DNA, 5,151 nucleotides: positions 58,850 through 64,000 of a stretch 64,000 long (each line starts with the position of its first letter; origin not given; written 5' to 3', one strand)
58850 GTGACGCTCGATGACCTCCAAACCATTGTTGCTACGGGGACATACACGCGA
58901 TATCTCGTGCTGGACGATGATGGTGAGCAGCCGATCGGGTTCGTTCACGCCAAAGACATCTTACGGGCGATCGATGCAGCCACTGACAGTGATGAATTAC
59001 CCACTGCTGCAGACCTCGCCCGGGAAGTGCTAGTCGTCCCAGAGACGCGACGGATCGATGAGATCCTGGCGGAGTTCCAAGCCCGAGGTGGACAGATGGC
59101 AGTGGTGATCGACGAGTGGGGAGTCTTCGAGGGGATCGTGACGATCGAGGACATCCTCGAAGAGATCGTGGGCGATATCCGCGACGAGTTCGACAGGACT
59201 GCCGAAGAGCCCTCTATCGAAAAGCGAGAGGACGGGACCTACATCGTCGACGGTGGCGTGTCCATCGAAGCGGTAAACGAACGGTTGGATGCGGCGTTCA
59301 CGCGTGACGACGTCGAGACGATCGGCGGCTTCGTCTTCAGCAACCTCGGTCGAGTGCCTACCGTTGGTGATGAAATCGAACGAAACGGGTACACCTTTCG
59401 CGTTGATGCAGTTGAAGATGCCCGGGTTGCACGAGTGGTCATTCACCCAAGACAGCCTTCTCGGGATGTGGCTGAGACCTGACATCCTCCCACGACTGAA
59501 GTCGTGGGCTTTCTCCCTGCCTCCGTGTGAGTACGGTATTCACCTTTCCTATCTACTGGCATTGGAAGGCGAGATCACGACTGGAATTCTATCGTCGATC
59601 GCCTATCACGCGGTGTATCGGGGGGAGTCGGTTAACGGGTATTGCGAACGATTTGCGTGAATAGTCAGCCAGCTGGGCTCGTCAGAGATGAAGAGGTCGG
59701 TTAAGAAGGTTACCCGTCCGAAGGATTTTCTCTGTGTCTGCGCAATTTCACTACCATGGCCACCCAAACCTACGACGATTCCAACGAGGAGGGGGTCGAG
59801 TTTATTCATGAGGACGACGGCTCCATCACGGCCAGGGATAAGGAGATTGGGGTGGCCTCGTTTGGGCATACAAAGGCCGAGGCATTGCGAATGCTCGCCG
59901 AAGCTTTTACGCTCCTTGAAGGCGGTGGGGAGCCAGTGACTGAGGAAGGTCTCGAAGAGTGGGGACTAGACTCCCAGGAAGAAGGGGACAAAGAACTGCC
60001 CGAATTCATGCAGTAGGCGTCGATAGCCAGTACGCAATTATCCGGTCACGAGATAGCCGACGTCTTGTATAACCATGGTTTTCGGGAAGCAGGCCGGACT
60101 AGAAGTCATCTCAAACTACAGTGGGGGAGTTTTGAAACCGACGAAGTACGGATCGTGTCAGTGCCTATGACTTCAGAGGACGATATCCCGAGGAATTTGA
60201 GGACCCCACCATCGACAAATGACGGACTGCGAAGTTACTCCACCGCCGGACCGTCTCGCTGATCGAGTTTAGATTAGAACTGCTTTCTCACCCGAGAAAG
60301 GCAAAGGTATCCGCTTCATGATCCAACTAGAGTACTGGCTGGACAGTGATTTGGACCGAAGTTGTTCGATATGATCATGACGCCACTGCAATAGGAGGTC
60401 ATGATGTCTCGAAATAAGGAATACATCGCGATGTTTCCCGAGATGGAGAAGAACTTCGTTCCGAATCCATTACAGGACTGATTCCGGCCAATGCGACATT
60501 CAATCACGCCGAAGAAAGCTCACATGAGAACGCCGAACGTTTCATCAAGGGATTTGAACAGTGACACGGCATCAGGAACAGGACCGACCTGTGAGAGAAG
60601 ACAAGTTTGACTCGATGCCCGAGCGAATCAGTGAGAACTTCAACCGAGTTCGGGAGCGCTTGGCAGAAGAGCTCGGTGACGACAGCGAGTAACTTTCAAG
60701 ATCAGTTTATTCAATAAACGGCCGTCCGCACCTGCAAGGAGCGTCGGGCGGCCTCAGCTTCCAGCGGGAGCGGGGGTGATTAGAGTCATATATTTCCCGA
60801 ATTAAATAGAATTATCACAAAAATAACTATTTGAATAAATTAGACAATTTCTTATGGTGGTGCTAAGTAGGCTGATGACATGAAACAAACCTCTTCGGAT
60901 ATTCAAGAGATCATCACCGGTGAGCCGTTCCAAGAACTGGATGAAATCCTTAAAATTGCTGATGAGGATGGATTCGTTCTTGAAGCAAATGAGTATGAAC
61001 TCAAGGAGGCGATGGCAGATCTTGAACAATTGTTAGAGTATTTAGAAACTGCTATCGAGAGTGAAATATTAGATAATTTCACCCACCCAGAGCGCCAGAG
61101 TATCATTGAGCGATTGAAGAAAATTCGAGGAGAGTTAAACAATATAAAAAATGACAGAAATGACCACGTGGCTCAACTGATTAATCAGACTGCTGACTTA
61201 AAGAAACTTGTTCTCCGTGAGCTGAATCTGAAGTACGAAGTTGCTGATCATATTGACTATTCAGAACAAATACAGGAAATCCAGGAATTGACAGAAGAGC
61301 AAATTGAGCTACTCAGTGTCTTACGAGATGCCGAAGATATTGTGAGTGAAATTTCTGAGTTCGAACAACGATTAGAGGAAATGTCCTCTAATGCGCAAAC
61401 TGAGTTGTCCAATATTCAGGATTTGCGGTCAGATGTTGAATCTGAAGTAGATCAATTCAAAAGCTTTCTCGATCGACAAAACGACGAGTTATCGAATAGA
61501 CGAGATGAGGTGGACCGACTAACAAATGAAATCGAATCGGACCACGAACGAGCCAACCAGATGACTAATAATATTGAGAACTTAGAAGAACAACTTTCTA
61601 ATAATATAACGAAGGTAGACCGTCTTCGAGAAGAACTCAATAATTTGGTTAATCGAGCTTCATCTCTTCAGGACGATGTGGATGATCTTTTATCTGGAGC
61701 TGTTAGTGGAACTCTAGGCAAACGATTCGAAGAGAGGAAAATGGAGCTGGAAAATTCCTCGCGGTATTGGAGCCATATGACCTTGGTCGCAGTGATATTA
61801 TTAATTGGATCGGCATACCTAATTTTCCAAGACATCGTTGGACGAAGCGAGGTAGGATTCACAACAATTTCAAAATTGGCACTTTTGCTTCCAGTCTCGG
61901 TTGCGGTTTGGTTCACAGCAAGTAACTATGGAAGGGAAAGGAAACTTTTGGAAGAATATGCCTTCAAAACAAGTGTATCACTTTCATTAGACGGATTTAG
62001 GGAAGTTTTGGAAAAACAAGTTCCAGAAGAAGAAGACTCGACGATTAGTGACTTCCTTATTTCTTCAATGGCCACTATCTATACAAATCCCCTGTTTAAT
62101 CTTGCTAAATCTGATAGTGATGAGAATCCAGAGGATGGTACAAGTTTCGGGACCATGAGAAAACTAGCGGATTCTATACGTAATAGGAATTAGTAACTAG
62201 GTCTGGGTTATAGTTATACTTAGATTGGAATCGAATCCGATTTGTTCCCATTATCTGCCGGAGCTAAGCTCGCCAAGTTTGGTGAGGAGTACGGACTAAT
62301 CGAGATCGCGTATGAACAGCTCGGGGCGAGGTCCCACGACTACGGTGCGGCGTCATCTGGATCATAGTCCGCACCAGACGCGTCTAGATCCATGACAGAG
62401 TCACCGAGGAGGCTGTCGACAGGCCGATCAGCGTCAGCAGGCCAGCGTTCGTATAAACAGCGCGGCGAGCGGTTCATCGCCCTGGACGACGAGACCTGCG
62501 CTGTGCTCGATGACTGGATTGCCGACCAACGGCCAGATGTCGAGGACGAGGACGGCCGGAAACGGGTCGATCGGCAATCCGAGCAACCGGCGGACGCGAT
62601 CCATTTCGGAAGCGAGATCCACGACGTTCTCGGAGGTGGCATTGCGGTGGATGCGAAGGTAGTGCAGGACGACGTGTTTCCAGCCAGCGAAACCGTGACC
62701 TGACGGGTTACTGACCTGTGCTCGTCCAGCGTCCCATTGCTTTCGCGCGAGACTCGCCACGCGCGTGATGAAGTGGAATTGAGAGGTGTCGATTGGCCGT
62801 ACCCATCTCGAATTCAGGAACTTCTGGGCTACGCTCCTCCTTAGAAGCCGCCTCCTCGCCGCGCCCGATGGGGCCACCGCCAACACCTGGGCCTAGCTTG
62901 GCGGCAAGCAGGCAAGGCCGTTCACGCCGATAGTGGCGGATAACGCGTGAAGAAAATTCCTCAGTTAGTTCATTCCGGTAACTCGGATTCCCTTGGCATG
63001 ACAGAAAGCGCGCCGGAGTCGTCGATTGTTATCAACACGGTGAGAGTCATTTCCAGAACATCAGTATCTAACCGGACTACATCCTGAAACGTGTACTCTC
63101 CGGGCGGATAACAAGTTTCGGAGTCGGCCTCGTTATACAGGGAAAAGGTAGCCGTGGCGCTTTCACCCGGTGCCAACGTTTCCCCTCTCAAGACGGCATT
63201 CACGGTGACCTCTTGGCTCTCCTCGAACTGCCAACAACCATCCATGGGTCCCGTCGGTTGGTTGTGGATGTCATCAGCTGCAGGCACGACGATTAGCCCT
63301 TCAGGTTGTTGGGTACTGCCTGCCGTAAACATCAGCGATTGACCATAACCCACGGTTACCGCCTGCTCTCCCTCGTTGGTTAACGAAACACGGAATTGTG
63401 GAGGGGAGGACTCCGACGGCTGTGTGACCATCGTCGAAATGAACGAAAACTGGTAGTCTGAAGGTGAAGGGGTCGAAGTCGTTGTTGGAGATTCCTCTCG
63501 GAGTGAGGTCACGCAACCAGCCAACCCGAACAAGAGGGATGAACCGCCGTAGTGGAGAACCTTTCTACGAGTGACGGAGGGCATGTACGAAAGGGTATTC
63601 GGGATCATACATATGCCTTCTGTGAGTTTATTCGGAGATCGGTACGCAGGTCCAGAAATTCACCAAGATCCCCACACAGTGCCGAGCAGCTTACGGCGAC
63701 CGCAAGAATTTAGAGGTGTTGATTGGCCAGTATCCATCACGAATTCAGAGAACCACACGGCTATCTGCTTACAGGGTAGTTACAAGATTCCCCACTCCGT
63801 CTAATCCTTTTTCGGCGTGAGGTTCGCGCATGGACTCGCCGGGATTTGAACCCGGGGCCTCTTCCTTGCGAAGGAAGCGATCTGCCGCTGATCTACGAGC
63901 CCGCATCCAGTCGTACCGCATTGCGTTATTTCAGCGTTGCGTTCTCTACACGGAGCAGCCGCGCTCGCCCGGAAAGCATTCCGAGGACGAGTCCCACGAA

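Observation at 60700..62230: Strongly AT-rich foreign gene: cytoplasmic coiled-coil plus 2-TM hairpin protein of unrecognised family (candidate single-gene defence/abortive-infection or provirus membrane effector)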

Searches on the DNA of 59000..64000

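Call 104: search_rna_families(source=window, start=59000, end=64000, threshold=evalue, max_evalue=0.1)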
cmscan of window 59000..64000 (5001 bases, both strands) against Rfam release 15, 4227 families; matches with E-value up to 0.1: 2.
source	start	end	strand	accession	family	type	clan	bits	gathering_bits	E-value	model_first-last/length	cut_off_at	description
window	63831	63902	-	RF00005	tRNA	Gene; tRNA;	CL00001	67.2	29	1.4e-13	1-71/71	no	tRNA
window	59489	59518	+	RF01687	Acido-Lenti-1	Gene; sRNA;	-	23.5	37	0.032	1-46/46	no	Acido-Lenti-1 RNA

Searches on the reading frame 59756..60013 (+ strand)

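Call 37: search_protein_families(library=pfam, proteins=[window:59756-60013:+], max_evalue=0.1)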
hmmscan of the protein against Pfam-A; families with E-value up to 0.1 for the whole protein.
window:59756-60013:+ (86 aa): 1 family
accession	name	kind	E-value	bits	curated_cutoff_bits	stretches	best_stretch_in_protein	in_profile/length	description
PF24113.1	DUF7387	-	6.7e-33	113.4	27.9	1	1-85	1-85/85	Family of unknown function (DUF7387)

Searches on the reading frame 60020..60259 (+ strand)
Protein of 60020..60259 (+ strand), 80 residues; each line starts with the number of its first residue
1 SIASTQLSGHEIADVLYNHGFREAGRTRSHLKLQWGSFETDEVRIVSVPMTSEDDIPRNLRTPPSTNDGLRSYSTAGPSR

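Call 37: search_protein_families(library=pfam, proteins=[window:60020-60259:+], max_evalue=0.1)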
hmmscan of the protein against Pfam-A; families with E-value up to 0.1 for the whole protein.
window:60020-60259:+ (80 aa): 1 family
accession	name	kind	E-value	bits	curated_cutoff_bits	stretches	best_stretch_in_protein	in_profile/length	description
PF07927.17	HicA_toxin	-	0.00068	20.1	27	1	10-59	2-47/58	HicA toxin of bacterial toxin-antitoxin,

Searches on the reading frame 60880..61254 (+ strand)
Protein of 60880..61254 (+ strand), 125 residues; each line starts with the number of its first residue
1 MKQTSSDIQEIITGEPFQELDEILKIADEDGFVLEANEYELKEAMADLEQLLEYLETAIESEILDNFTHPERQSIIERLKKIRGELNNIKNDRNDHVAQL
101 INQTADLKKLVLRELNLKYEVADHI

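Call 84: find_homologous_proteins(query=A7, max_evalue=0.001)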
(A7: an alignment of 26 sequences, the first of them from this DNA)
Query A7 (26 sequences) (125 aa, profile of the alignment): 11 proteins with E <= 0.001 among 1124 candidates.
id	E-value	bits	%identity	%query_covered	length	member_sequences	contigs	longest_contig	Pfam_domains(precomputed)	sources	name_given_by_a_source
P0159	5.7e-42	160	-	-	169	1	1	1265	-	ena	-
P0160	1.0e-40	156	29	72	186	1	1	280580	-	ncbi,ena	-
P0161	7.1e-40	154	-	-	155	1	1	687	-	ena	-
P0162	5.8e-39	151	-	-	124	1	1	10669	-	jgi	-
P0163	1.6e-38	149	31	21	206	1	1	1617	-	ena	-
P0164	2.1e-38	149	26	38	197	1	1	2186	-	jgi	-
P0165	8.4e-37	144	-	-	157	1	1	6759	-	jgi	jgi:hypothetical protein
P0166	1.1e-34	137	35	14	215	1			-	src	-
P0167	3.7e-34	135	-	-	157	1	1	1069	-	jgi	jgi:hypothetical protein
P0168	7.3e-33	131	-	-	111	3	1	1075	-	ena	-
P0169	6.6e-7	47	-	-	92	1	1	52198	-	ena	-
